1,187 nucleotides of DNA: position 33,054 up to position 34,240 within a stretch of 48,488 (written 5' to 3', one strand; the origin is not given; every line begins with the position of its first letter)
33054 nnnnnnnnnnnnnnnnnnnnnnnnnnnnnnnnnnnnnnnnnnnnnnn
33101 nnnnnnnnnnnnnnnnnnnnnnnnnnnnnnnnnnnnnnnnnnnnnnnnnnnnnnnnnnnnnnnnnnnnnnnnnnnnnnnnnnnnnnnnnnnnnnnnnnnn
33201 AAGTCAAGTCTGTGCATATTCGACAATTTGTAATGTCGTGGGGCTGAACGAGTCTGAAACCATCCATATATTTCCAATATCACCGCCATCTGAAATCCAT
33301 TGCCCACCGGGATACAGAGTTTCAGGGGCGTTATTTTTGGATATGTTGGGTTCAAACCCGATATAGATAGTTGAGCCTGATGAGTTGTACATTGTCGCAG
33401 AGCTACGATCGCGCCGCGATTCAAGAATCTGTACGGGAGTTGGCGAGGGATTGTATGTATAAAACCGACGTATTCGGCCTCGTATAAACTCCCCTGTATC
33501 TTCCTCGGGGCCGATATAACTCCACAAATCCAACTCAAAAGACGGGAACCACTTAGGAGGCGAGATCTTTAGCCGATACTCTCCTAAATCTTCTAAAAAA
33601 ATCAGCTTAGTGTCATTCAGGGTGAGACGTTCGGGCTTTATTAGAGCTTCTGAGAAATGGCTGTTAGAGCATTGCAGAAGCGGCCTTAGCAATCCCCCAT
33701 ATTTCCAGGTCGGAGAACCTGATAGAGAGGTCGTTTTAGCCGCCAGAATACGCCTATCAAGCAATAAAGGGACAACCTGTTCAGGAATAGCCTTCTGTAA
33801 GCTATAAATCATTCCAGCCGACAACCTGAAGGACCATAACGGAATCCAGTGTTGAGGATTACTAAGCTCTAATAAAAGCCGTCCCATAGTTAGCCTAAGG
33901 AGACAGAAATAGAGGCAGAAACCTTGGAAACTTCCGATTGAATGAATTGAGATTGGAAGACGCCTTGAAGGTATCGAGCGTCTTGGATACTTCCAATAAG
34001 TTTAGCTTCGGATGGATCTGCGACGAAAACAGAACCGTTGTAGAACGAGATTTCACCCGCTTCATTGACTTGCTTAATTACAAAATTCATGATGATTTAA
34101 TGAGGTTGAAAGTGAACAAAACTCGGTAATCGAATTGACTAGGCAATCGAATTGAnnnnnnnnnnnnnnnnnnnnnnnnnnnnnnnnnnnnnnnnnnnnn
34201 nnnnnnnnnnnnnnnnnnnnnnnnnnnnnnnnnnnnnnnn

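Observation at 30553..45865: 15.3-kb resident virus-like element with a tail fibre and primase-helicase but no recognisable capsid, portal, terminase or integrase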

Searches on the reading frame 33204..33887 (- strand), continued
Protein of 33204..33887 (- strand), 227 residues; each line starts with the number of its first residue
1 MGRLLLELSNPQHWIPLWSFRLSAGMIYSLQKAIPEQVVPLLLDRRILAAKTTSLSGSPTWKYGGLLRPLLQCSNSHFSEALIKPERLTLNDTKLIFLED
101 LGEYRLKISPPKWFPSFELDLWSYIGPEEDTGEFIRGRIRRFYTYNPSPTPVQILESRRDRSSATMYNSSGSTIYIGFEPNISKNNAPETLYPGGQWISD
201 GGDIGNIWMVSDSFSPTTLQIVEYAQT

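Call 81: find_encoding_contigs(protein=P0136, flank=10000, max_places=3)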
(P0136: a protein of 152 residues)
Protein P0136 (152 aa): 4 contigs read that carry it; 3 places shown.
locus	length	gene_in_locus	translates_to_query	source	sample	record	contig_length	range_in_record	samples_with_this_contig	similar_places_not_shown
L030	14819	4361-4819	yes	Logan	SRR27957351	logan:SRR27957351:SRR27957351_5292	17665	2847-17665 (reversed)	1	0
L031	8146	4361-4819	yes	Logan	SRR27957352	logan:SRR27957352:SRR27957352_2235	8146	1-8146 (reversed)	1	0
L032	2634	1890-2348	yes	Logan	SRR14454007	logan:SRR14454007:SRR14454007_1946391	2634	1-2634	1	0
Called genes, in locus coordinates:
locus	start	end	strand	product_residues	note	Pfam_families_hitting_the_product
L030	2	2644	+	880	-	?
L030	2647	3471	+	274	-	-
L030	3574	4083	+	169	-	-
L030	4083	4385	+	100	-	-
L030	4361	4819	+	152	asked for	-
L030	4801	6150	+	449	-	-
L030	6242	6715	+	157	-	-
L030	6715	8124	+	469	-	-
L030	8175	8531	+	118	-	-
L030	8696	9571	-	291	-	PF00589:Phage_integrase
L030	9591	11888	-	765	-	PF13481:AAA_25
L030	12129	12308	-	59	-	-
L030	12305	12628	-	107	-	-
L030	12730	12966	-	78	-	-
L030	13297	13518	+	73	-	PF01381:HTH_3, PF13384:HTH_23 (weak)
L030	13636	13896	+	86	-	-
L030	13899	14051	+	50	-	-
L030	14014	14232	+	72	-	-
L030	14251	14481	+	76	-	-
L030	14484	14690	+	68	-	-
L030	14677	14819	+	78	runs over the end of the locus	-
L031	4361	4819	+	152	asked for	-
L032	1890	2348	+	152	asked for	-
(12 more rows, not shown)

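Call 90: search_protein_families(library=phrogs, max_evalue=0.01, proteins=[L030:3574-4080:+, L030:4801-6147:+, L030:6715-8121:+])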
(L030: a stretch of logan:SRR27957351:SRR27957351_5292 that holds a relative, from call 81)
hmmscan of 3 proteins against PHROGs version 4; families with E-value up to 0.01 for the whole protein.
L030:3574-4080:+ (169 aa): 0 families

L030:4801-6147:+ (449 aa): 2 families
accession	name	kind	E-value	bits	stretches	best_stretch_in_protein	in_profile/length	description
phrog_2710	-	tail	3.4e-05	23.4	1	12-61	125-178/781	tail fiber protein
phrog_6122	-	unknown function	0.0012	19.3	1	12-60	144-191/290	-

L030:6715-8121:+ (469 aa): 0 families

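Call 94: search_protein_families(library=phrogs, max_evalue=0.01, proteins=[L023:5394-6596:-, L023:4818-5222:-, L023:4535-4825:-, L023:5222-5401:-, L023:7465-7746:+, L023:7761-7982:+, L023:8087-8638:+, L023:8710-9522:+, L023:3509-4216:+, L023:6768-7385:+])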
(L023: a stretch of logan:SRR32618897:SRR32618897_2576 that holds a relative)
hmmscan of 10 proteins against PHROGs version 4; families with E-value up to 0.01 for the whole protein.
L023:5394-6596:- (400 aa): 0 families

L023:4818-5222:- (134 aa): 0 families

L023:4535-4825:- (96 aa): 0 families

L023:5222-5401:- (59 aa): 0 families

L023:7465-7746:+ (94 aa): 2 families
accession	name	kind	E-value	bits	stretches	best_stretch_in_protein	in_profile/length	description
phrog_17426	-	tail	0.0021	18.2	1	39-81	189-231/492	adhesin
phrog_29003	-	unknown function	0.0082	15.9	1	8-78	200-274/504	-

L023:7761-7982:+ (74 aa): 0 families

L023:8087-8638:+ (184 aa): 1 family
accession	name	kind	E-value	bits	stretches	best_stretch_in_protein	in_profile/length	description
phrog_190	-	DNA, RNA and nucleotide metabolism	7.9e-10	39.5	1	27-131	167-271/338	Holliday junction resolvase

L023:8710-9522:+ (271 aa): 0 families

L023:3509-4216:+ (236 aa): 0 families

L023:6768-7385:+ (206 aa): 4 families
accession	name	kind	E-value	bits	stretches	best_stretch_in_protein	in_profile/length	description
phrog_1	-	integration and excision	1.4e-28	101.5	1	24-198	267-437/611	integrase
phrog_216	-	integration and excision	2.9e-27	96.6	1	29-199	56-227/301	integrase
phrog_7685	-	integration and excision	0.00014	22.5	1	119-195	152-222/240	integrase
phrog_7269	-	integration and excision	0.00052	20.9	1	151-199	24-72/89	integrase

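Call 105: search_solved_structures(query=A3, max_evalue=10)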
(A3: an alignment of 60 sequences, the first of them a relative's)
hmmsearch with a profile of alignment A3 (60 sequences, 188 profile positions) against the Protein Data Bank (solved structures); distinct sequences matched with E-value up to 10: 4.
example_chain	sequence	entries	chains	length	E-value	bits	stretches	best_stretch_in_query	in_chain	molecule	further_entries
1kfm_A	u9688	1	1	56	0.42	13.2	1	139-177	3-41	MAJOR OUTER MEMBRANE LIPOPROTEIN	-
1eq7_A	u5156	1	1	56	0.43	13.2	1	139-177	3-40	OUTER MEMBRANE LIPOPROTEIN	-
9rld_L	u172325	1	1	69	0.47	13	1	139-177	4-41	Major outer membrane lipoprotein Lpp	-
1kfn_A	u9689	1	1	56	0.96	12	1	139-177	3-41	MAJOR OUTER MEMBRANE LIPOPROTEIN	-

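Call 108: search_protein_families(library=pfam, max_evalue=0.05, proteins=[L023:1855-2100:+, L020:3841-4074:+, L023:5394-6596:-, L030:2647-3468:+, L023:8710-9522:+, L030:6715-8121:+])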
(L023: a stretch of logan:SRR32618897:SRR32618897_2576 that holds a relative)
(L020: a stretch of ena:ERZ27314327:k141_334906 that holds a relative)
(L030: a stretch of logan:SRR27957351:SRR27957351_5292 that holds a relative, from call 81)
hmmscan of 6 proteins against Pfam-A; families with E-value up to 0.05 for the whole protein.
L023:1855-2100:+ (82 aa): 0 families

L020:3841-4074:+ (78 aa): 0 families

L023:5394-6596:- (400 aa): 0 families

L030:2647-3468:+ (274 aa): 0 families

L023:8710-9522:+ (271 aa): 0 families

L030:6715-8121:+ (469 aa): 1 family
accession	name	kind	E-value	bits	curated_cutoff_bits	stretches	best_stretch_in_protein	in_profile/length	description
PF01229.23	Glyco_hydro_39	-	0.0019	17.5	26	1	183-299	169-283/472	Glycosyl hydrolases family 39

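Call 112: find_encoding_contigs(protein=P0200, flank=10000, max_places=3)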
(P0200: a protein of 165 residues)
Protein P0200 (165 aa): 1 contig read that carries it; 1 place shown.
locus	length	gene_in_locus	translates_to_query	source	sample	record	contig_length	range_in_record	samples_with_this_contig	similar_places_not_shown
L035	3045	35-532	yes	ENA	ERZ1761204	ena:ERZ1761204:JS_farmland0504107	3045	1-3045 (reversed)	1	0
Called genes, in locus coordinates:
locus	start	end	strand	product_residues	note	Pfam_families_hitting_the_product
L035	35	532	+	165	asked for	-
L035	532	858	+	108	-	-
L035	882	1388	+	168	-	-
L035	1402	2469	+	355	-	-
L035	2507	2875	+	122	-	-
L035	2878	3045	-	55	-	?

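Call 113: find_encoding_contigs(protein=P0270, flank=10000, max_places=3)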
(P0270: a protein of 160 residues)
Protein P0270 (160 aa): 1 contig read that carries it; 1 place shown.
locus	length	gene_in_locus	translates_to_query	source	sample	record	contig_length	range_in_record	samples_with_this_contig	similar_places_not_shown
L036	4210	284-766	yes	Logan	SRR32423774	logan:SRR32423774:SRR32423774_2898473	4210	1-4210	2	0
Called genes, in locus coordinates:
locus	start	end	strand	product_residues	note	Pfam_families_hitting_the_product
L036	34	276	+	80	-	-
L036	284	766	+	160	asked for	-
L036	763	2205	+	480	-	-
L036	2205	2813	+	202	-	-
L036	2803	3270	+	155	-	PF07963:N_methyl, PF16734:Pilin_GH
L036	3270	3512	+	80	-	-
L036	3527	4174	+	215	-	PF08291:Peptidase_M15_3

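Call 124: search_protein_families(library=ncbifam, max_evalue=0.05, proteins=[window:33204-33887:-])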
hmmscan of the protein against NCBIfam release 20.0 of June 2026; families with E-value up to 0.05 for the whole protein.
window:33204-33887:- (227 aa): 0 families

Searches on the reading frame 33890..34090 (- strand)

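Call 5: search_protein_families(library=pfam, max_evalue=0.1, proteins=[window:33890-34090:-])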
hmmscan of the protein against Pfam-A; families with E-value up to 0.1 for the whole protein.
window:33890-34090:- (66 aa): 0 families

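Call 7: search_protein_families(library=phrogs, max_evalue=0.1, proteins=[window:33890-34090:-])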
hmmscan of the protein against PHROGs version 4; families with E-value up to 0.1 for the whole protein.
window:33890-34090:- (66 aa): 1 family
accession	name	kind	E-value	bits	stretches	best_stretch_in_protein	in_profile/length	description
phrog_12833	-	unknown function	0.098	13.2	1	3-40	68-105/187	-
